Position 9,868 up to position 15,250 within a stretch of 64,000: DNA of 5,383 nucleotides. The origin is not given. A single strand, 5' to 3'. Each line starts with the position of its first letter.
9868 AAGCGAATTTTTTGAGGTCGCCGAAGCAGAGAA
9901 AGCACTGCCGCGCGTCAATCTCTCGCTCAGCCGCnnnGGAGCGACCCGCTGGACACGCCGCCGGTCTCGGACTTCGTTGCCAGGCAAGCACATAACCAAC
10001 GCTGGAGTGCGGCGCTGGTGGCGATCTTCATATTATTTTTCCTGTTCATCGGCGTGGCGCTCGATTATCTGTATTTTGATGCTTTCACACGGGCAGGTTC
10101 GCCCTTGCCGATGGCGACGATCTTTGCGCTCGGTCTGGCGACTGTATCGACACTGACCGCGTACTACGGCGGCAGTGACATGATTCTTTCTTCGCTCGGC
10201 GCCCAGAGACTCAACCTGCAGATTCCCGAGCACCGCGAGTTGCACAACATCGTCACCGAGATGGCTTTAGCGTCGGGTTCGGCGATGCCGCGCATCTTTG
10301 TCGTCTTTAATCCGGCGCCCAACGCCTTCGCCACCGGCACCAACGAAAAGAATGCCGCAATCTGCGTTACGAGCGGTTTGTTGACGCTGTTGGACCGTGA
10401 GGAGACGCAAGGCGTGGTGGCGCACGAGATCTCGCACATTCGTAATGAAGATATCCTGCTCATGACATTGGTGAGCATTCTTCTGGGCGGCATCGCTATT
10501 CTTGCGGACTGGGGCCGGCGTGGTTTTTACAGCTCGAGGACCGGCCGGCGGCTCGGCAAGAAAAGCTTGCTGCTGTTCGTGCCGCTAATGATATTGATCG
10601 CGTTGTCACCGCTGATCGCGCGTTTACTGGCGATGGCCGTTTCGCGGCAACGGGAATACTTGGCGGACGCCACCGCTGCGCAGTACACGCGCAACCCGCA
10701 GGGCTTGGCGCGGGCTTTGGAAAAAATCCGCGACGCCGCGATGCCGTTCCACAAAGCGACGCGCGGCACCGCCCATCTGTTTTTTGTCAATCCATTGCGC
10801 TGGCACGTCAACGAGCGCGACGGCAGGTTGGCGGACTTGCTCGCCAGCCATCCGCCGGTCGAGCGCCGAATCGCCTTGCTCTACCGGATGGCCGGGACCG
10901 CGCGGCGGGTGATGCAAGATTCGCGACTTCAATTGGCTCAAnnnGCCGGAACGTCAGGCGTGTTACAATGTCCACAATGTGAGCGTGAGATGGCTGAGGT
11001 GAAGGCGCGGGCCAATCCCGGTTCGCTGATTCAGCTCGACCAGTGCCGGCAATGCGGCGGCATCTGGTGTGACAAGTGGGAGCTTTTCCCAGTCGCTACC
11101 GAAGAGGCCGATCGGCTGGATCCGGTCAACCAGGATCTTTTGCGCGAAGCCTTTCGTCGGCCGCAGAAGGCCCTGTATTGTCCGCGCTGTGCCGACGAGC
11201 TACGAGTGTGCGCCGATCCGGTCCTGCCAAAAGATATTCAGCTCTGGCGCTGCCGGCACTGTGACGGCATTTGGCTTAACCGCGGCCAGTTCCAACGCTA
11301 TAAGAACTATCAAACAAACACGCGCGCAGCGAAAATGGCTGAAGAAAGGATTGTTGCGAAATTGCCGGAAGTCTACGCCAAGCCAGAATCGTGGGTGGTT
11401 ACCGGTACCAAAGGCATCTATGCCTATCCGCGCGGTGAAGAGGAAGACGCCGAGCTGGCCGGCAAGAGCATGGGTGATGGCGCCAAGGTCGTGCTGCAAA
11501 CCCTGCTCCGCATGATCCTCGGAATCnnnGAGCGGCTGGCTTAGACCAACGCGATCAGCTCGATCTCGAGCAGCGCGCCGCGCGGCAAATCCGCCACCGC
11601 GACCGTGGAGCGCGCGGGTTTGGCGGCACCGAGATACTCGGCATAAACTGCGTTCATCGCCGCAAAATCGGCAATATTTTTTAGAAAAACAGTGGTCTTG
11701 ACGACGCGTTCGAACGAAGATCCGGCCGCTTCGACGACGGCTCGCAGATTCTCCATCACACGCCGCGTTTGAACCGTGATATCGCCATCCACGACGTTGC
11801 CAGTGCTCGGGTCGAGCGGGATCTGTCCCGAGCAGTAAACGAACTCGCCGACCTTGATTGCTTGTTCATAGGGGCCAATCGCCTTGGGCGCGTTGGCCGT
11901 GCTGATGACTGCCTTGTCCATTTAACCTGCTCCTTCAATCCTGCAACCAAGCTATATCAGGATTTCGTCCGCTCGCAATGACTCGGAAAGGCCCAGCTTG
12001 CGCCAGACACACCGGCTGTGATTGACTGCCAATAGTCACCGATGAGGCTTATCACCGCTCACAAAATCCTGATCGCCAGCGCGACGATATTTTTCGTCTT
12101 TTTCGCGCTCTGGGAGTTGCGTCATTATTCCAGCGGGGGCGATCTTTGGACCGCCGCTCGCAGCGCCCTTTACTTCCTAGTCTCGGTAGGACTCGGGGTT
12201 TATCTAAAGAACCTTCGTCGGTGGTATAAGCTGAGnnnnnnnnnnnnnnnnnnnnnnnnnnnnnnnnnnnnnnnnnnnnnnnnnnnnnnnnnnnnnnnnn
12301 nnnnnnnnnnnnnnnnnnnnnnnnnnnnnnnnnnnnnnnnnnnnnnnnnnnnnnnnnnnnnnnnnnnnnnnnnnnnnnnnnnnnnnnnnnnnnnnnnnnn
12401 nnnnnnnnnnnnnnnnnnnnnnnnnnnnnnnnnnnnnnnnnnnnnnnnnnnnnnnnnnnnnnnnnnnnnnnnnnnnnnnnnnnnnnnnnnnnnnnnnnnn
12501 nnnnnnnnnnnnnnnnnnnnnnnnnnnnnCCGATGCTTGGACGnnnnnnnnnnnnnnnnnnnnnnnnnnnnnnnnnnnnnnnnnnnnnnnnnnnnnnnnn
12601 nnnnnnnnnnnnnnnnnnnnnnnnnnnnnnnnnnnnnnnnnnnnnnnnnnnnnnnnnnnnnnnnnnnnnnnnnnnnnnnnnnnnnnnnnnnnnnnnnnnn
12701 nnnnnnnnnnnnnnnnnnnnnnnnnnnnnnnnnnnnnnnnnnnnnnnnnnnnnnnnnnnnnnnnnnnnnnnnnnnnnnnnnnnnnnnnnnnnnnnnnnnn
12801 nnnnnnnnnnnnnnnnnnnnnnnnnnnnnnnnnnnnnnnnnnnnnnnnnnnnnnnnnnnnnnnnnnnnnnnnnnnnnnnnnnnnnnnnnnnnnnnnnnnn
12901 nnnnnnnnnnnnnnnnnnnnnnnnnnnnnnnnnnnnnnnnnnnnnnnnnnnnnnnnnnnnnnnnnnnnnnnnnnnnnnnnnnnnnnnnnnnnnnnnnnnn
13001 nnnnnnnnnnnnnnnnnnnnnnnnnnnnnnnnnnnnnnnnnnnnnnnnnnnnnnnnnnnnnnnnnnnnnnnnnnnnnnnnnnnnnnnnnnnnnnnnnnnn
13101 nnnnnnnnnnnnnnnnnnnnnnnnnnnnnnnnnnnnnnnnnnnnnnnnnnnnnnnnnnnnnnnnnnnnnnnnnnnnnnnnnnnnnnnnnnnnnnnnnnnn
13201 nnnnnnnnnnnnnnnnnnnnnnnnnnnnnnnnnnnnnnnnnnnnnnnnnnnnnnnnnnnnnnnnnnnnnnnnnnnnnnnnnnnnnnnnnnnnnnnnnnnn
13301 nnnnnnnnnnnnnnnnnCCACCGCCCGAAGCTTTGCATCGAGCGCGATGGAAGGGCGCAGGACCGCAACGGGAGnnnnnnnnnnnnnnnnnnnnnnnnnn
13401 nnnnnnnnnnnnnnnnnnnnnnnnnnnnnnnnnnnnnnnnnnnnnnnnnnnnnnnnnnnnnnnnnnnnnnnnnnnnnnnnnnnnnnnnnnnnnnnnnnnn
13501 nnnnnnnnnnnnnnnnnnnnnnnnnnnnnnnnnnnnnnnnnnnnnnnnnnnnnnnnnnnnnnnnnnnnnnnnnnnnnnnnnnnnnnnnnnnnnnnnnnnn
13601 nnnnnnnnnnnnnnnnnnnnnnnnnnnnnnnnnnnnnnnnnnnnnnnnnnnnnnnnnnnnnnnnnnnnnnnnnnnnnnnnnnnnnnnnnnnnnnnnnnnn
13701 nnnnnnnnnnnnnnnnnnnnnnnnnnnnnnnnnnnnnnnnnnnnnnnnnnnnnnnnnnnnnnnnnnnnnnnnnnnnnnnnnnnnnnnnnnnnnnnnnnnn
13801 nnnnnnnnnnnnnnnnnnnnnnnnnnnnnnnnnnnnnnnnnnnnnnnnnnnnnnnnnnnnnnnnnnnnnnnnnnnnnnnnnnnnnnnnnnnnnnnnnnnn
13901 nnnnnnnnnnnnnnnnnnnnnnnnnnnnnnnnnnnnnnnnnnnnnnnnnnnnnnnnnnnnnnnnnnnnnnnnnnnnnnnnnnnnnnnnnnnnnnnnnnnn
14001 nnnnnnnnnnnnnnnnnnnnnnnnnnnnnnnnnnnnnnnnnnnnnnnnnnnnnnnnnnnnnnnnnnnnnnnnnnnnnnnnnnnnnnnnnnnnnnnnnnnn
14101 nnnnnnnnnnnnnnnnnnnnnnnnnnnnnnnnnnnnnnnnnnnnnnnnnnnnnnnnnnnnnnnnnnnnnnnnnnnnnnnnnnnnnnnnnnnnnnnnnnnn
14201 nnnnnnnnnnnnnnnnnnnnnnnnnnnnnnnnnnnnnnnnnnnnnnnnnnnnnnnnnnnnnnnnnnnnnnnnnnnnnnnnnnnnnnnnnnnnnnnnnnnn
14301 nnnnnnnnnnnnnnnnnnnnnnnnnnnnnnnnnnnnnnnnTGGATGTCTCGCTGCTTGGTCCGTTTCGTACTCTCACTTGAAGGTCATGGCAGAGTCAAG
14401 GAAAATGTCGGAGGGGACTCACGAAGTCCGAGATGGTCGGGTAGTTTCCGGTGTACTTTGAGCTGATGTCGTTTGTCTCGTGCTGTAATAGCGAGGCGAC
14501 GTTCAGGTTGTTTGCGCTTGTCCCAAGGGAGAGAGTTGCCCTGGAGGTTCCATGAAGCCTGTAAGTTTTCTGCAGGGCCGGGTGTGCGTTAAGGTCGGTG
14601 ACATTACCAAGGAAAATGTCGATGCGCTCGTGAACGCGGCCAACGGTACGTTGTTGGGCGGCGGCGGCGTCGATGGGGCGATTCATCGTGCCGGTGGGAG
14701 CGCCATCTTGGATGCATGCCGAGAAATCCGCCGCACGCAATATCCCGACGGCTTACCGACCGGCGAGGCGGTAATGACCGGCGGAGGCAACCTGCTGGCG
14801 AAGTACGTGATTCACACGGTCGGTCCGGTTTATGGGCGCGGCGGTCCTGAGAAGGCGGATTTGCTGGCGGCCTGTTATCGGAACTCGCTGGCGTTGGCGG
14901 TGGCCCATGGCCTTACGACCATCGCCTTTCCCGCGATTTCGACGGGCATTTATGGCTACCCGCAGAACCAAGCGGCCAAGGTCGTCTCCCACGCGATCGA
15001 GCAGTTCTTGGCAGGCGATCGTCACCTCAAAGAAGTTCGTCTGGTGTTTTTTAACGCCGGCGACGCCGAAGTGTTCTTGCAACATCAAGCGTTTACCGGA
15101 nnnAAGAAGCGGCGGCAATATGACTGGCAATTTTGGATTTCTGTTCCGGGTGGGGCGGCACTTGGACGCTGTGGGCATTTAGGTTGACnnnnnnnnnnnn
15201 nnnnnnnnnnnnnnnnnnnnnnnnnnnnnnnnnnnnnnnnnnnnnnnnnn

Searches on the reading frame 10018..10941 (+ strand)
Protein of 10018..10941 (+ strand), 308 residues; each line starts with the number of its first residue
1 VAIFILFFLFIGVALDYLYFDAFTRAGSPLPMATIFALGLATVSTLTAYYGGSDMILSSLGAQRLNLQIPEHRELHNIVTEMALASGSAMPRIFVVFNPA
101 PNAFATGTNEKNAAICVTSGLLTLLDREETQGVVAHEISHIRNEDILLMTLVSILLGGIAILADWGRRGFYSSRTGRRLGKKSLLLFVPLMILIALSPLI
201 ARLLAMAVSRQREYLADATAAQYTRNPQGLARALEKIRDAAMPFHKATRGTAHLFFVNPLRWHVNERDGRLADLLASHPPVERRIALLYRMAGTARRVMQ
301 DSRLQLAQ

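Call 49: search_protein_families(library=pfam, proteins=[window:10018-10941:+], max_evalue=0.000001)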
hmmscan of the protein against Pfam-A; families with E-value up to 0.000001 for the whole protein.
window:10018-10941:+ (308 aa): 1 family
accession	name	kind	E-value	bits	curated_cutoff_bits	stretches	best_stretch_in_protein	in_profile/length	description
PF01435.24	Peptidase_M48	-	1.6e-31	110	20.3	1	72-288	4-182/186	Peptidase family M48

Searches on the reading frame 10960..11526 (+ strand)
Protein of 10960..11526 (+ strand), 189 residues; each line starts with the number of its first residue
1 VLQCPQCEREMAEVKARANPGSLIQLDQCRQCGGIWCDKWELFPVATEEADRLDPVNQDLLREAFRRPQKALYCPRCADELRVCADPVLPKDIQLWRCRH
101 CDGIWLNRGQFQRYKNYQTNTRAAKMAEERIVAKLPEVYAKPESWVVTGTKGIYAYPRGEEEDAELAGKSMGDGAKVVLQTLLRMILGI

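Call 49: search_protein_families(library=pfam, proteins=[window:10960-11526:+], max_evalue=0.000001)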
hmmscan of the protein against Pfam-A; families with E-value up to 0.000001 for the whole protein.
window:10960-11526:+ (189 aa): 1 family
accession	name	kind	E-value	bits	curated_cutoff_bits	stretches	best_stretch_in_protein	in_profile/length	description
PF13453.11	Zn_ribbon_TFIIB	-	6e-17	61.2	22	2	74-116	2-40/41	Transcription factor zinc-finger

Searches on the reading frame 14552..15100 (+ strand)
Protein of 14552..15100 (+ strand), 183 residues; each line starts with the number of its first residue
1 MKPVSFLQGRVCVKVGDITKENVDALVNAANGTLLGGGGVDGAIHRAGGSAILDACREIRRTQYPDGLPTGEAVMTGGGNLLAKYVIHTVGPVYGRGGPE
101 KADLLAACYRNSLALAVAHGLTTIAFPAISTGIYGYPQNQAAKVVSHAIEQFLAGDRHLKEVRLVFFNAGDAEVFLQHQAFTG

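Call 4: search_protein_families(library=pfam, proteins=[window:14552-15100:+], max_evalue=0.01)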
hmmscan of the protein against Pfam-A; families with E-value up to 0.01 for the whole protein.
window:14552-15100:+ (183 aa): 1 family
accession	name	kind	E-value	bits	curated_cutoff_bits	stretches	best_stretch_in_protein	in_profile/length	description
PF01661.27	Macro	-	3.7e-45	153.1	22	1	27-144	1-117/118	Macro domain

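Call 5: search_protein_families(library=ncbifam, proteins=[window:14552-15100:+], max_evalue=0.01)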
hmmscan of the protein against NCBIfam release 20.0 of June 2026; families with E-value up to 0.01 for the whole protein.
window:14552-15100:+ (183 aa): 11 families
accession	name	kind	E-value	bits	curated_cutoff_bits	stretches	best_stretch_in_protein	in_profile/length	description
NF001664.0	PRK00431.1-6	equivalog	2.2e-66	222.5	200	1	12-177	5-167/173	O-acetyl-ADP-ribose deacetylase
NF001663.0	PRK00431.1-4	equivalog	1.6e-57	194.3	285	1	12-173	10-169/180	ADP-ribose-binding protein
NF001660.0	PRK00431.1-1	equivalog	3.3e-54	183.1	271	1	8-175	2-167/177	O-acetyl-ADP-ribose deacetylase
NF001661.0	PRK00431.1-2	equivalog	1.8e-46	158.3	291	1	11-178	3-170/179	O-acetyl-ADP-ribose deacetylase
NF009880.0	PRK13341.1-1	equivalog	8e-40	136.8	891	1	10-175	428-593/599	AAA family ATPase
NF003163.0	PRK04143.1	equivalog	9.7e-38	130.1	272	1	10-171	84-252/265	protein-ADP-ribose hydrolase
NF001667.0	PRK00431.2-3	equivalog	1.7e-37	128.8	252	1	11-175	10-169/182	ADP-ribose-binding protein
NF001668.0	PRK00431.2-4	equivalog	3.6e-35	121.2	278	1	11-168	51-201/220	ADP-ribose-binding protein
NF001665.0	PRK00431.2-1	equivalog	9.1e-30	103.5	315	1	14-170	13-162/177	ADP-ribose-binding protein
NF001662.0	PRK00431.1-3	equivalog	4.8e-26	91.7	215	1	11-176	5-178/185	[protein ADP-ribosylglutamate] hydrolase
NF001666.0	PRK00431.2-2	equivalog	1.2e-16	61.1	246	1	12-165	4-148/164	ADP-ribose-binding protein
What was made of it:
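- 14552..15103 (+): Macro-domain gene (O-acetyl-ADP-ribose deacetylase family). Conserved upstream neighbour on the same strand; membership in the system is uncertain. NF001664 at 222.5 bits against a cutoff of 200 (call 5).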
